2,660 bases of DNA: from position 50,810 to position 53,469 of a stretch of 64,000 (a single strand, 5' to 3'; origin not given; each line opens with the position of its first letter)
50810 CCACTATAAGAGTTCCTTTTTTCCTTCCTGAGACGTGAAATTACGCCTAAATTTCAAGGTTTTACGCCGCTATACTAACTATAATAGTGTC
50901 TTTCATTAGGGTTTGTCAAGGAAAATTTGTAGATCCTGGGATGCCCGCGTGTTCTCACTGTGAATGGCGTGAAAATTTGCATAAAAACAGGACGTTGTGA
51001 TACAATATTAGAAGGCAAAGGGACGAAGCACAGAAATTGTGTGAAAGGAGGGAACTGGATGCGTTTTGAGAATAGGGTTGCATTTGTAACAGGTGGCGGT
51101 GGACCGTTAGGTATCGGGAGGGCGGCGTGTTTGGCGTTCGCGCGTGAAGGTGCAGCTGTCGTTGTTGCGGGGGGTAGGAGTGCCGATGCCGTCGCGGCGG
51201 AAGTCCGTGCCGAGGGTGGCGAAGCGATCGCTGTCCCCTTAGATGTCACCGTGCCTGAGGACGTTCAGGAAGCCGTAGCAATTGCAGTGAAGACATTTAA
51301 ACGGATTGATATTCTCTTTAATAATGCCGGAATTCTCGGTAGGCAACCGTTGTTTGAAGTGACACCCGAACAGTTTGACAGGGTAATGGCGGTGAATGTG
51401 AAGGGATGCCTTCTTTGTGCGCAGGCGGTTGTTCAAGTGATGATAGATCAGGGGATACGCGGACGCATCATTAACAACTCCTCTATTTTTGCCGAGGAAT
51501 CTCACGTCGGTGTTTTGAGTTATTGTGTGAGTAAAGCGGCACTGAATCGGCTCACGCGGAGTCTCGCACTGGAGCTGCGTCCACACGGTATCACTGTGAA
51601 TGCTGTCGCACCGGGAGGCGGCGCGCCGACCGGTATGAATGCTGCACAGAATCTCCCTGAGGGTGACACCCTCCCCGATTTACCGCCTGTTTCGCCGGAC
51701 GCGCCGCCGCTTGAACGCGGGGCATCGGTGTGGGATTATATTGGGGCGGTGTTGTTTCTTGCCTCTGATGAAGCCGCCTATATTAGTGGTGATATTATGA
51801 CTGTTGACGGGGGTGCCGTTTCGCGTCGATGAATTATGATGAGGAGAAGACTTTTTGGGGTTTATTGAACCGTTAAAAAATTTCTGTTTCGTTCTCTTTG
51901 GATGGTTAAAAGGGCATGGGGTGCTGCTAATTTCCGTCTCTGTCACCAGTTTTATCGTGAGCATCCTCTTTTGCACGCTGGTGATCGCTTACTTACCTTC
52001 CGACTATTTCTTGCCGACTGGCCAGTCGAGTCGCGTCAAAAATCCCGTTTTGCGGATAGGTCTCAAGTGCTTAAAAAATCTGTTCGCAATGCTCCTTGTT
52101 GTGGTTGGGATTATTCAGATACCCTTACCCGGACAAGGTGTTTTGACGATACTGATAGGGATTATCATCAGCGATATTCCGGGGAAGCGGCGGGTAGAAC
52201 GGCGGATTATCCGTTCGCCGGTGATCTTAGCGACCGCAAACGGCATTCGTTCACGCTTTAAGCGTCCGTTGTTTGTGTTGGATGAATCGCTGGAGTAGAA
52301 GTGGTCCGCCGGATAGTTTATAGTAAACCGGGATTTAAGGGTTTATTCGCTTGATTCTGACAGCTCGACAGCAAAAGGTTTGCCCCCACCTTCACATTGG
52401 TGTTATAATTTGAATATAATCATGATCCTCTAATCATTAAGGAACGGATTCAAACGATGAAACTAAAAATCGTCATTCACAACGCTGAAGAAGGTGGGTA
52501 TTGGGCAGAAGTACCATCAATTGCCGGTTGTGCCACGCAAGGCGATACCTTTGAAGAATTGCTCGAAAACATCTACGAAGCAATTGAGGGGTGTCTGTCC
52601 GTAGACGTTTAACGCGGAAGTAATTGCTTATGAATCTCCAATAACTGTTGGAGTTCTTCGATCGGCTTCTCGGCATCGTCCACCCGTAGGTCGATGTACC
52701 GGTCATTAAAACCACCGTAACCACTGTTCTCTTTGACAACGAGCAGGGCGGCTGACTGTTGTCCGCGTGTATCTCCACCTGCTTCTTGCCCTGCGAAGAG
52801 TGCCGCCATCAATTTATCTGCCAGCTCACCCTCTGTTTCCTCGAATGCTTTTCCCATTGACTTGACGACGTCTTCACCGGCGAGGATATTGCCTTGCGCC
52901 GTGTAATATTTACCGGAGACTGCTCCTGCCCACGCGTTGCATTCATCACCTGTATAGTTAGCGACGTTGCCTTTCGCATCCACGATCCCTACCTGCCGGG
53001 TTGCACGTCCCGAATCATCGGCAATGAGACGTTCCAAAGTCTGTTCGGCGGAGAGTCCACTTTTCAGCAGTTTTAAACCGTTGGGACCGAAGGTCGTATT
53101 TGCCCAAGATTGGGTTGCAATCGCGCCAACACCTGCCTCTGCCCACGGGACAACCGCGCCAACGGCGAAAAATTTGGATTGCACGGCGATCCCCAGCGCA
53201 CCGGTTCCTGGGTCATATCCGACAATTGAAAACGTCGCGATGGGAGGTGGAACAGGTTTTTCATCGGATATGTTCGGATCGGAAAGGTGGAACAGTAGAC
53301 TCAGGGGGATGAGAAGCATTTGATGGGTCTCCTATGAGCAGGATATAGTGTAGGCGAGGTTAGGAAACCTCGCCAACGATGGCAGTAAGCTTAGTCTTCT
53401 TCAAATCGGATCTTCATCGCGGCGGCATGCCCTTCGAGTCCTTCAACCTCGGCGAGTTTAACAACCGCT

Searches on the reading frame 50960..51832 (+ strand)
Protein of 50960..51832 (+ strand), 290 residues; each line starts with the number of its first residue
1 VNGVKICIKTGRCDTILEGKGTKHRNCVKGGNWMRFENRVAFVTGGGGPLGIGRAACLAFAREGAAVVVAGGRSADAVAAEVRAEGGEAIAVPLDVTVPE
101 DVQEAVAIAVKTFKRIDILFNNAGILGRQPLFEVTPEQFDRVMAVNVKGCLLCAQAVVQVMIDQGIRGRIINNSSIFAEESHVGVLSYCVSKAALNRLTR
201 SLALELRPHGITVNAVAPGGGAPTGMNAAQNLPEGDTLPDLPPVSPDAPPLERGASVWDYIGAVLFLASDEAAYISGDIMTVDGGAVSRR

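Call 77: search_protein_families(library=pfam, proteins=[window:50960-51832:+], max_evalue=0.00001)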
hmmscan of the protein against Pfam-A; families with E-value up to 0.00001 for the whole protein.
window:50960-51832:+ (290 aa): 3 families
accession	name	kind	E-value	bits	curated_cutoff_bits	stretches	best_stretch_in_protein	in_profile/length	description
PF13561.12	adh_short_C2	-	1e-54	186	27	1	51-285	7-234/236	Enoyl-(Acyl carrier protein) reductase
PF00106.31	adh_short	-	8.4e-52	175.9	26.6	1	40-231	2-191/195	short chain dehydrogenase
PF08659.16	KR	-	3.3e-13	50.4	22.6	1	42-190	4-151/180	KR domain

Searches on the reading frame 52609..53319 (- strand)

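Call 77: search_protein_families(library=pfam, proteins=[window:52609-53319:-], max_evalue=0.00001)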
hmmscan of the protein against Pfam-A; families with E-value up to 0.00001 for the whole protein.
window:52609-53319:- (236 aa): 1 family
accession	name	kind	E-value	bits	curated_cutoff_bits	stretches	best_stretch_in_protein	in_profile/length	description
PF06267.17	DUF1028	-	3.9e-79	265.4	26.2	1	29-223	1-193/193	Family of unknown function (DUF1028)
